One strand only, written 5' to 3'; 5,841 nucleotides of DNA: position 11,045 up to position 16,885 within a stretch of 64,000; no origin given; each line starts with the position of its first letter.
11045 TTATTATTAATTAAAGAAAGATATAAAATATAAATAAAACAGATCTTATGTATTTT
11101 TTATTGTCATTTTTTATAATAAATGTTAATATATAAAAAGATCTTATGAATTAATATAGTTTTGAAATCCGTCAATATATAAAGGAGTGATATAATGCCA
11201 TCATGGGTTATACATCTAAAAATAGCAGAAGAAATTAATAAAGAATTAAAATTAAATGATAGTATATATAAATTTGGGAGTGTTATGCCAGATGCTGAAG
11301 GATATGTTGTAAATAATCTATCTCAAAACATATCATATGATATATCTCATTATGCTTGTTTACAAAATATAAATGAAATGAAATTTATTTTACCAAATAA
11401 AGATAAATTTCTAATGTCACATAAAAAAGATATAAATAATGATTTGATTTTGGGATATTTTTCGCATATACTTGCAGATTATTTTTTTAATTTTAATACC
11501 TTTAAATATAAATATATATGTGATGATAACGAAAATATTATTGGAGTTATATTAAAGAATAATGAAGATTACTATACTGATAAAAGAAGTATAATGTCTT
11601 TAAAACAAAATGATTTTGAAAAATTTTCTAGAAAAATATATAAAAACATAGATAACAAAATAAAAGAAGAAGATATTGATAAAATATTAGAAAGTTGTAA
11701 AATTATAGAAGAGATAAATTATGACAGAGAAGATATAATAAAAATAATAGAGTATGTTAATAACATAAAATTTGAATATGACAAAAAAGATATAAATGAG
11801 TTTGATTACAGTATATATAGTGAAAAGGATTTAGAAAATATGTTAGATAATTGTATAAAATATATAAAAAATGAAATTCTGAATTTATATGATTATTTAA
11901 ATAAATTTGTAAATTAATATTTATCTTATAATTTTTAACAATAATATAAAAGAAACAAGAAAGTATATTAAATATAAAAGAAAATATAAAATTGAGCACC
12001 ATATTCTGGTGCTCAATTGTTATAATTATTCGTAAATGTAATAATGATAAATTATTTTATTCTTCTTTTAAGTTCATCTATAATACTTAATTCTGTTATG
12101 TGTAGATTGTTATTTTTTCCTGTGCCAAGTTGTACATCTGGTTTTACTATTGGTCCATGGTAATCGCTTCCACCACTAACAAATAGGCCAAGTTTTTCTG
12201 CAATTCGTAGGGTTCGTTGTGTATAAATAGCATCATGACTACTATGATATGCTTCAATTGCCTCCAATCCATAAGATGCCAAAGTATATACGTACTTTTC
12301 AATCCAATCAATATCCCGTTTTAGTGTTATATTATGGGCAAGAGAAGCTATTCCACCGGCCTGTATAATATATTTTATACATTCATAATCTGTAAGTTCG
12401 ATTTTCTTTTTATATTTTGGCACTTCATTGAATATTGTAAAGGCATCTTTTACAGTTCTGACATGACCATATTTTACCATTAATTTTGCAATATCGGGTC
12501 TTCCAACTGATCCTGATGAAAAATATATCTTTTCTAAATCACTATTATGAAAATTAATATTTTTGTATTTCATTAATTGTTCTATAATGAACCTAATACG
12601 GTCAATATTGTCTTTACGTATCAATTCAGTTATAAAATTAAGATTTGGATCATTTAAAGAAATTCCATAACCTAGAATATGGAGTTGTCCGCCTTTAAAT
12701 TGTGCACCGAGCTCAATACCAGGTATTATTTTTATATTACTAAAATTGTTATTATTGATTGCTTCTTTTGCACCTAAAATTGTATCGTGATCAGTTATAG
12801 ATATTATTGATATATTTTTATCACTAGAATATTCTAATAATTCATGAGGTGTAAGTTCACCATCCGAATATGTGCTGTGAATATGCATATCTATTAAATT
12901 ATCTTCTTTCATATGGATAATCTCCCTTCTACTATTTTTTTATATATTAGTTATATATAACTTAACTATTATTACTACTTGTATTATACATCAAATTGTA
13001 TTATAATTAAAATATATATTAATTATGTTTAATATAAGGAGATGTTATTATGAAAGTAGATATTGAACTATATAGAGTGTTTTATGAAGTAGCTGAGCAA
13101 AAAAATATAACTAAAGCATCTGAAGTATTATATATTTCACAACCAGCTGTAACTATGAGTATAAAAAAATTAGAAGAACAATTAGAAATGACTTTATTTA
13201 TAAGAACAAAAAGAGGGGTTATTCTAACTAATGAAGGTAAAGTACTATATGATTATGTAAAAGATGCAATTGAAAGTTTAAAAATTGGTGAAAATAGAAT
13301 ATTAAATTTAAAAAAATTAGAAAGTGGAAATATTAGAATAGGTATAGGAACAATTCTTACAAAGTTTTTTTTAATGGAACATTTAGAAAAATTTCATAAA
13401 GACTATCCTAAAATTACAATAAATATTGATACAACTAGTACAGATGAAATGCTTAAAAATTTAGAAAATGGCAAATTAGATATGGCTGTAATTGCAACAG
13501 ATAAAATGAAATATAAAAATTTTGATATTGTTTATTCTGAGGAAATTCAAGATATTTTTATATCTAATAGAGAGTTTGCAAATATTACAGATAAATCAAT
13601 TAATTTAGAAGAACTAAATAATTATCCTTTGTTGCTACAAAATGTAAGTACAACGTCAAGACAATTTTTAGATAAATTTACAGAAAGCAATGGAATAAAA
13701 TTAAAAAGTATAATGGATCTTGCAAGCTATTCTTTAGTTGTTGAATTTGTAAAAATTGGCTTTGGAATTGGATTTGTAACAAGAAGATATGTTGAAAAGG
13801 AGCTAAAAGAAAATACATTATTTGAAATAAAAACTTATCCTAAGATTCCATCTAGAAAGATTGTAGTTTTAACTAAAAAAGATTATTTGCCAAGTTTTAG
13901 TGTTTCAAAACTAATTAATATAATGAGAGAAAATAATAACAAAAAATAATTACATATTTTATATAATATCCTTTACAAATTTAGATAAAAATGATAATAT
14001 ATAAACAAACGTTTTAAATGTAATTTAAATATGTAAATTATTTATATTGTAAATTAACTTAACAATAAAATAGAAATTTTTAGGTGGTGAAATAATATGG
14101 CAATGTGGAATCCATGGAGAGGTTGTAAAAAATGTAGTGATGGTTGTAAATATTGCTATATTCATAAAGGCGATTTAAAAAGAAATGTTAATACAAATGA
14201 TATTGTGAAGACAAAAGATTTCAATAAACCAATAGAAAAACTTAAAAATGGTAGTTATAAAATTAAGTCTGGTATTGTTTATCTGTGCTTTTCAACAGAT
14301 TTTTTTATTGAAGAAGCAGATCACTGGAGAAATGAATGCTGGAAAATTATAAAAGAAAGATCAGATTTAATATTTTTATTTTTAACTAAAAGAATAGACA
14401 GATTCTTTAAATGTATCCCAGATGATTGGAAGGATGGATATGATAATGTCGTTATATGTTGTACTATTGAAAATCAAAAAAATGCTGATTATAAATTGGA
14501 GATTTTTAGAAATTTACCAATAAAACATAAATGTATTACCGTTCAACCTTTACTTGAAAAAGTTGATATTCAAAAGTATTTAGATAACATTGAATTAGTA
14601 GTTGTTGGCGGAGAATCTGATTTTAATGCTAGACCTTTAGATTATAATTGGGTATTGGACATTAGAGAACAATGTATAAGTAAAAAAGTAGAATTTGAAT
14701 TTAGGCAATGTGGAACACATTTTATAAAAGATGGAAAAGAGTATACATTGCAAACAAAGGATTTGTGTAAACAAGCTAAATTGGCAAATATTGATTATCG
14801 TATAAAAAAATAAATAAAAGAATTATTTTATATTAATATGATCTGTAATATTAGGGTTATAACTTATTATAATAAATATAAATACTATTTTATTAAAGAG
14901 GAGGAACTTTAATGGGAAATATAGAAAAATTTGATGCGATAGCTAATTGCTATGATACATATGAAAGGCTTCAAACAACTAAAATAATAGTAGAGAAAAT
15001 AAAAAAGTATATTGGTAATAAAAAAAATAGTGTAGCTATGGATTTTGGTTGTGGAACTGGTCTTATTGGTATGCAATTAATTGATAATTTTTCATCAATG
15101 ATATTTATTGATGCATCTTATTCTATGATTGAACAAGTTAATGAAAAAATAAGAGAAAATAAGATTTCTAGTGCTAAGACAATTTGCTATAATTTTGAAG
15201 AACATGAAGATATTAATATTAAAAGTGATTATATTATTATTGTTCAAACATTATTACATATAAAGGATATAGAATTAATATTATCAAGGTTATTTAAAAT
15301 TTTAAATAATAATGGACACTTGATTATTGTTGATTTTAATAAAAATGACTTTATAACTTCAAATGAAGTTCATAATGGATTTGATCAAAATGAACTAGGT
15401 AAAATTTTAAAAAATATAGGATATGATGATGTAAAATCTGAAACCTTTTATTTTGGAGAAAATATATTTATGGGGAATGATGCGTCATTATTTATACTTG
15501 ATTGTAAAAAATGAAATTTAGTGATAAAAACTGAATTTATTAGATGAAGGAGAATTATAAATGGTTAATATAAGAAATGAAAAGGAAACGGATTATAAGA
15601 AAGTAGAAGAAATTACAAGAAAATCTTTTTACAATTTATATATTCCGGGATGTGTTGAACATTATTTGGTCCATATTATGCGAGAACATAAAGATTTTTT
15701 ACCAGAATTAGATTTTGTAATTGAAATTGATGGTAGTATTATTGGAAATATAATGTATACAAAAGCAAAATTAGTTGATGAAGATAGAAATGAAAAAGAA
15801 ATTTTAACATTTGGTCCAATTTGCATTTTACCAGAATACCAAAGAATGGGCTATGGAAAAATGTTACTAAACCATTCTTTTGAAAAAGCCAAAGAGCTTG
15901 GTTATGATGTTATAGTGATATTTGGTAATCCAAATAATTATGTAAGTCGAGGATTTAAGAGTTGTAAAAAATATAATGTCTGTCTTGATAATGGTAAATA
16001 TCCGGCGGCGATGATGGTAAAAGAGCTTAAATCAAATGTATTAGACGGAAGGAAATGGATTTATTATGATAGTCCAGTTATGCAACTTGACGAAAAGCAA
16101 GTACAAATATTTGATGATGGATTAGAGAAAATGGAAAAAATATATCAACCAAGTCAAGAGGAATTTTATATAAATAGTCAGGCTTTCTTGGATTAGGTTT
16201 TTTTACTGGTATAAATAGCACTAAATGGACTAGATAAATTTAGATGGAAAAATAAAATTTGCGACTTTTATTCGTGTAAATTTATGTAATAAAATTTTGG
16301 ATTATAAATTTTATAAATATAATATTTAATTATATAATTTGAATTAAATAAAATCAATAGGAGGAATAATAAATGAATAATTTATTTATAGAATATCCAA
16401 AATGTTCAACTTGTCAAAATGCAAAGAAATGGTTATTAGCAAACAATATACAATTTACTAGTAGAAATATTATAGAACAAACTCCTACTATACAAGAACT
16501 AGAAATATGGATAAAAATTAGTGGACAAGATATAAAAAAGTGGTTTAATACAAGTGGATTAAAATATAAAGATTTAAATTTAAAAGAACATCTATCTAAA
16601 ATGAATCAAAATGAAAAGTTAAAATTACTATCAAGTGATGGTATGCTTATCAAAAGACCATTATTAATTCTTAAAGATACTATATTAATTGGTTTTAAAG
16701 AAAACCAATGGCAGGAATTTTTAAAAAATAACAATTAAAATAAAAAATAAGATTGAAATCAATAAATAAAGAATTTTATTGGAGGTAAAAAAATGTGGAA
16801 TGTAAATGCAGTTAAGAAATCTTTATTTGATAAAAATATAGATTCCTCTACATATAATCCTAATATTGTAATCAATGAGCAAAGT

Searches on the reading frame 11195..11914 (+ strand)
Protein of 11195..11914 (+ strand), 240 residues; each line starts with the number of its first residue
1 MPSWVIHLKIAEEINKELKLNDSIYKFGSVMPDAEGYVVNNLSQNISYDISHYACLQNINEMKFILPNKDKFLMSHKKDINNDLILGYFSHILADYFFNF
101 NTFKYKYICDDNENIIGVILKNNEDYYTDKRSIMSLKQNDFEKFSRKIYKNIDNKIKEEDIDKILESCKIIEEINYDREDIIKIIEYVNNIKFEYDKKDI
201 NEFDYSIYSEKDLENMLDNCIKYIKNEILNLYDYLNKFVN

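Call 66: search_protein_families(library=pfam, proteins=[window:11195-11914:+], max_evalue=0.001)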
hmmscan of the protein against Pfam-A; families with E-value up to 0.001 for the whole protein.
window:11195-11914:+ (240 aa): 1 family
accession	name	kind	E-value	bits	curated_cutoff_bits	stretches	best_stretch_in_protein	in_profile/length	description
PF00882.24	Zn_dep_PLPC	-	1e-05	26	26.8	1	7-99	2-97/167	Zinc dependent phospholipase C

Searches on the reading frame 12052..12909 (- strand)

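Call 11: search_protein_families(library=pfam, proteins=[window:12052-12909:-], max_evalue=0.001)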
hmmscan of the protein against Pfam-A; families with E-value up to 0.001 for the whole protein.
window:12052-12909:- (285 aa): 1 family
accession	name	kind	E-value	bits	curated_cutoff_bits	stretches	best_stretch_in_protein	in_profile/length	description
PF02811.25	PHP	-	3.2e-12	47.5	26.4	1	7-172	1-161/164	PHP domain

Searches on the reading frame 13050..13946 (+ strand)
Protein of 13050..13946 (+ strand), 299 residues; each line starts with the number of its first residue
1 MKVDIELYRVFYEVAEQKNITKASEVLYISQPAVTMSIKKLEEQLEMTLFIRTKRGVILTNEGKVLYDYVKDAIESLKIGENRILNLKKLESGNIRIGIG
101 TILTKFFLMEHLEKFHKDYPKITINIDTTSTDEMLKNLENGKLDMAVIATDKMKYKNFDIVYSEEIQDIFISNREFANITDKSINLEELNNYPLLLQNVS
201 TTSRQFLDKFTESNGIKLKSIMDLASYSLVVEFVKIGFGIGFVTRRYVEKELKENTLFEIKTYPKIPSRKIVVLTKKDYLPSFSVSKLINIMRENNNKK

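Call 11: search_protein_families(library=pfam, proteins=[window:13050-13946:+], max_evalue=0.001)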
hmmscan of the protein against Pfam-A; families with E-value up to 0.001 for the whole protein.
window:13050-13946:+ (299 aa): 3 families
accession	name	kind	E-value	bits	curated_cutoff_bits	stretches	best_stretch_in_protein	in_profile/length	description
PF03466.25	LysR_substrate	-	2.1e-30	106.1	28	1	90-295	3-207/209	LysR substrate binding domain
PF00126.33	HTH_1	-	4.1e-20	71.9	26.6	1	6-64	2-60/60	Bacterial regulatory helix-turn-helix protein, lysR family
PF00602.22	Flu_PB1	-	0.00085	18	26.4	0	59-167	158-262/732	Influenza RNA-dependent RNA polymerase subunit PB1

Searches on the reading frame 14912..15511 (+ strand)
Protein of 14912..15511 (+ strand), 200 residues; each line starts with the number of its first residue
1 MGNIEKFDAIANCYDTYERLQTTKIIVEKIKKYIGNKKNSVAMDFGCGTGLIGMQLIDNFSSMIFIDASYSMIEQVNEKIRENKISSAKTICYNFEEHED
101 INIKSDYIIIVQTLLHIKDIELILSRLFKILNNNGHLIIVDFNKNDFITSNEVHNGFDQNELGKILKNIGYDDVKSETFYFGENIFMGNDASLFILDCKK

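Call 11: search_protein_families(library=pfam, proteins=[window:14912-15511:+], max_evalue=0.001)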
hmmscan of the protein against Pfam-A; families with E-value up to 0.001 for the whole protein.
window:14912-15511:+ (200 aa): 11 families
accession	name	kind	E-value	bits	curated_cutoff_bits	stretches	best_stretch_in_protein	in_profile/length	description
PF08242.18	Methyltransf_12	-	1.3e-13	52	30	1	43-137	1-98/98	Methyltransferase domain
PF13847.12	Methyltransf_31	-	1.3e-13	51.3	27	1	37-165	2-140/145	Methyltransferase domain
PF13489.12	Methyltransf_23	-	5.9e-12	46.1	27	1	28-152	11-124/164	Methyltransferase domain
PF13649.12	Methyltransf_25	-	1.2e-11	45.6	27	1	43-135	2-97/97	Methyltransferase domain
PF01209.24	Ubie_methyltran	-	2.1e-11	44.1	20.1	1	7-159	13-171/233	ubiE/COQ5 methyltransferase family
PF08241.18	Methyltransf_11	-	1.6e-10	41.9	21.2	1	44-139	2-95/95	Methyltransferase domain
PF05175.20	MTS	-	8.9e-08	32.4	23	1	22-141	19-140/170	Methyltransferase small domain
PF05891.18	Methyltransf_PK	-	4.2e-07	30.1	27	1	27-143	42-163/218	AdoMet dependent proline di-methyltransferase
PF06325.19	PrmA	-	0.00039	20.5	22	1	21-139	146-258/296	Ribosomal protein L11 methyltransferase (PrmA)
PF04851.21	ResIII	-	0.00063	20.1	22.5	1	26-169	15-150/164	Type III restriction enzyme, res subunit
PF03848.20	TehB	-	0.00075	19.4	20.4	1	33-167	25-161/193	Tellurite resistance protein TehB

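Call 22: search_protein_families(library=ncbifam, proteins=[window:14912-15511:+], max_evalue=0.001)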
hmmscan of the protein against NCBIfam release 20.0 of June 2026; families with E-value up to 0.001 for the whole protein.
window:14912-15511:+ (200 aa): 28 families (the best 25 are shown)
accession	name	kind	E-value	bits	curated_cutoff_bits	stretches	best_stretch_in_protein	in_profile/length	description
TIGR02072.1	BioC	equivalog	4.7e-14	52.8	184.95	1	7-152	2-145/244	malonyl-ACP O-methyltransferase BioC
TIGR01983.1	UbiG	equivalog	5e-12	45.6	102.95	1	29-145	36-157/228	bifunctional 2-polyprenyl-6-hydroxyphenol methylase/3-demethylubiquinol 3-O-methyltransferase UbiG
NF001244.0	PRK00216.1-5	equivalog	2.4e-11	43.4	216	1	7-155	14-169/236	bifunctional demethylmenaquinone methyltransferase/2-methoxy-6-polyprenyl-1,4-benzoquinol methylase UbiE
TIGR01934.1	MenG_MenH_UbiE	subfamily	8.4e-11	41.6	158.35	1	7-162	5-164/223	ubiquinone/menaquinone biosynthesis methyltransferase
NF043040.1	corrin_prot_MT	hypoth_equivalog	5.1e-10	39.1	180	1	26-141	30-149/216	corrinoid protein-associated methyltransferase CpaM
NF008264.0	PRK11036.1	equivalog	1.7e-08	34.2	366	1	29-159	36-167/261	tRNA uridine 5-oxyacetic acid(34) methyltransferase CmoM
NF052510.1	methyltran_MpqE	exception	4.2e-07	29.6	335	1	7-169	12-181/234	methyl-plastoquinone biosynthesis methyltransferase MpqE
TIGR00406.1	prmA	equivalog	5.2e-07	29.4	183.15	1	22-139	145-257/288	50S ribosomal protein L11 methyltransferase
TIGR04345.1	ovoA_Cterm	equivalog_domain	1.1e-06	28.3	170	1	23-83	26-85/242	putative 4-mercaptohistidine N1-methyltransferase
TIGR02021.1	BchM-ChlM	equivalog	1.6e-06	27.7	158.9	1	30-128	44-144/218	magnesium protoporphyrin IX methyltransferase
NF011529.0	PRK14968.1-3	equivalog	5.3e-06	26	162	1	10-92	10-88/198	putative methyltransferase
NF001243.0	PRK00216.1-4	equivalog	6.2e-06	25.7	235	1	7-149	13-161/237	demethylmenaquinone methyltransferase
NF040539.1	AST_met_ArsM_2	exception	7.9e-06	25.9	240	1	27-147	45-171/262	putative arsinothricin biosynthesis methyltransferase ArsM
NF001242.0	PRK00216.1-3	equivalog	7.9e-06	25.4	351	1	31-172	61-208/258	bifunctional demethylmenaquinone methyltransferase/2-methoxy-6-polyprenyl-1,4-benzoquinol methylase UbiE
TIGR03534.1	RF_mod_PrmC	equivalog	8e-06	25.5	199.1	1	23-109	73-161/253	peptide chain release factor N(5)-glutamine methyltransferase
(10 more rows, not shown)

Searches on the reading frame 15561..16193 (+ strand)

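Call 11: search_protein_families(library=pfam, proteins=[window:15561-16193:+], max_evalue=0.001)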
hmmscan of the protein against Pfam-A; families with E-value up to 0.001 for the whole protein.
window:15561-16193:+ (211 aa): 4 families
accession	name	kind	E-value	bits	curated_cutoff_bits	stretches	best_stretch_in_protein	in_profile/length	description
PF00583.31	Acetyltransf_1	-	6.3e-11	43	20.7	1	22-132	3-110/116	Acetyltransferase (GNAT) family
PF13508.13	Acetyltransf_7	-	9e-08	32.8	27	1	52-133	6-83/84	Acetyltransferase (GNAT) domain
PF01853.24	MOZ_SAS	-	0.00019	21.6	32.2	1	84-112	80-108/180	MOZ/SAS family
PF13527.13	Acetyltransf_9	-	0.00022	21.6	25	1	4-132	2-124/127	Acetyltransferase (GNAT) domain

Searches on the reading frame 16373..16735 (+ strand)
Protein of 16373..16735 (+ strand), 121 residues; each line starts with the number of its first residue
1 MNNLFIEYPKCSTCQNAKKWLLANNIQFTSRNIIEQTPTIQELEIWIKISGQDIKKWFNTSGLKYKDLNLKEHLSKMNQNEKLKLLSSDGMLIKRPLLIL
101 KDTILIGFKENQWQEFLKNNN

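Call 11: search_protein_families(library=pfam, proteins=[window:16373-16735:+], max_evalue=0.001)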
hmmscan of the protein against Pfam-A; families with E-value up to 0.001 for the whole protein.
window:16373-16735:+ (121 aa): 2 families
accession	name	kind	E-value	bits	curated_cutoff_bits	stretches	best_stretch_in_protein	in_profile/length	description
PF03960.21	ArsC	-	3.3e-17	63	24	1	8-116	3-79/79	ArsC family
PF00462.30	Glutaredoxin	-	0.00012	22.7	22.9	0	9-44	7-42/60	Glutaredoxin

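Call 22: search_protein_families(library=ncbifam, proteins=[window:16373-16735:+], max_evalue=0.001)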
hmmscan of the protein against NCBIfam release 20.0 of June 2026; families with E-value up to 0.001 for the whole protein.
window:16373-16735:+ (121 aa): 12 families
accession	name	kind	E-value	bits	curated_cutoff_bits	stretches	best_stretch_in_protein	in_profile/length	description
TIGR01617.1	arsC_related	subfamily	1.4e-29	102.7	75.05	1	5-117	3-116/117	Spx/MgsR family RNA polymerase-binding regulatory protein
NF002459.0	PRK01655.1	subfamily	1.3e-15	57.5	123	1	8-118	7-115/132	transcriptional regulator Spx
NF009210.0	PRK12559.1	equivalog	7.1e-14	52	159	1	10-118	9-115/131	transcriptional regulator SpxA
TIGR01616.1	nitro_assoc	hypoth_equivalog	3.5e-11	43.2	109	1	4-117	4-113/126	nitrogenase-associated protein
NF008107.0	PRK10853.1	equivalog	1.3e-10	41.4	121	1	10-119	10-118/119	ArsC family reductase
TIGR02196.1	GlrX_YruB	hypoth_equivalog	3e-09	37.2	88.55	0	9-39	8-38/74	glutaredoxin-like protein, YruB-family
NF009885.0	PRK13344.1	equivalog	9.4e-08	32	152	1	10-118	9-115/132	transcriptional regulator Spx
TIGR00014.1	arsC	equivalog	1.9e-07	31.6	106.05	1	8-108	6-105/114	arsenate reductase (glutaredoxin)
NF041212.1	Uxx_star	subfamily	4.7e-06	26.8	66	0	9-44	7-42/70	Uxx-star family glutaredoxin-like (seleno)protein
TIGR02194.1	GlrX_NrdH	subfamily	7.3e-06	26.1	85.75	0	9-42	7-40/72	glutaredoxin-like protein NrdH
NF041106.1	ArsC_rel_Se_1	subfamily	2.7e-05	24.7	85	1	10-112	9-106/107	ArsC family (seleno)protein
NF041211.1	gluta_UXX_star_2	equivalog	0.00014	21.8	100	0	54-109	15-65/71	UXX-star (seleno)protein family 2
